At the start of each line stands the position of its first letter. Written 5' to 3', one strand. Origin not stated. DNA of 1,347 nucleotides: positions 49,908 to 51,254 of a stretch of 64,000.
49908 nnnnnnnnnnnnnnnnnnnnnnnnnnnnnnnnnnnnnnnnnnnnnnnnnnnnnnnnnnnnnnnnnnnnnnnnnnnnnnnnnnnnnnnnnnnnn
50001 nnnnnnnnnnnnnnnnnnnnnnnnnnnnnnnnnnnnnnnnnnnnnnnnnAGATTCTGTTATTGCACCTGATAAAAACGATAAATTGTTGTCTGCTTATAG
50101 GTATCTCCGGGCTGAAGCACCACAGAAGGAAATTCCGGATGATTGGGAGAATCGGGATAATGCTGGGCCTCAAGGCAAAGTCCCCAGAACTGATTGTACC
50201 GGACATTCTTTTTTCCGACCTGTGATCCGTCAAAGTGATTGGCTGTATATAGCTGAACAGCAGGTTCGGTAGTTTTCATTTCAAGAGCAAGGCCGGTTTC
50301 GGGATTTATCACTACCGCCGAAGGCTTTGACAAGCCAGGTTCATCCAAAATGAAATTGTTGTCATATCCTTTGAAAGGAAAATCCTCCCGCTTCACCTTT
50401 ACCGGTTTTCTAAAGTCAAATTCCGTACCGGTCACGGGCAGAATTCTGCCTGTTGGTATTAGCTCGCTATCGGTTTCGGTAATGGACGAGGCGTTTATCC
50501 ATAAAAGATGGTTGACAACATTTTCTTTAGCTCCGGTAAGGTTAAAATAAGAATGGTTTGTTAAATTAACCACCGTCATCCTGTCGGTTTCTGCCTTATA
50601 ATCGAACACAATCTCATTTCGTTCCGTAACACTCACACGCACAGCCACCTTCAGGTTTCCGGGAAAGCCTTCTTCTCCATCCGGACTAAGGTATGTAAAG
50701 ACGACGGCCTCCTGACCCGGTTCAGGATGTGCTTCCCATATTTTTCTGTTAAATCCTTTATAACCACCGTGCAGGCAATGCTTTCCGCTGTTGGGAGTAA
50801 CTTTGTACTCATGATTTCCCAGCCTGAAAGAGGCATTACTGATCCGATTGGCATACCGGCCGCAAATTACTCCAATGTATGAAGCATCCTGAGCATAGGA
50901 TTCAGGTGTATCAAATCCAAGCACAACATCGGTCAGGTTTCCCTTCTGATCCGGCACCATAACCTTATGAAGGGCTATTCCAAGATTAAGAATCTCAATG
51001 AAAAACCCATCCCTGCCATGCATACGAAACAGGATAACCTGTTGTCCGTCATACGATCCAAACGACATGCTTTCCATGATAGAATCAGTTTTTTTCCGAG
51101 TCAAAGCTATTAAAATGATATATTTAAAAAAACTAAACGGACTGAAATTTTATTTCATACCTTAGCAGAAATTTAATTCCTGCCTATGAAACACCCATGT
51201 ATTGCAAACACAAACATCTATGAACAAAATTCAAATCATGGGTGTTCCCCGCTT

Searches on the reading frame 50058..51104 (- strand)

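Call 35: search_protein_families(library=pfam, proteins=[window:50058-51104:-], max_evalue=0.0001)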
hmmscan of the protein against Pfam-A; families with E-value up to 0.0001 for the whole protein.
window:50058-51104:- (348 aa): 1 family
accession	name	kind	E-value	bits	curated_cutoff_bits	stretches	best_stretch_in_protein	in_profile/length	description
PF01263.26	Aldose_epim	-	1e-83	281.6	27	1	30-343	7-299/299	Aldose 1-epimerase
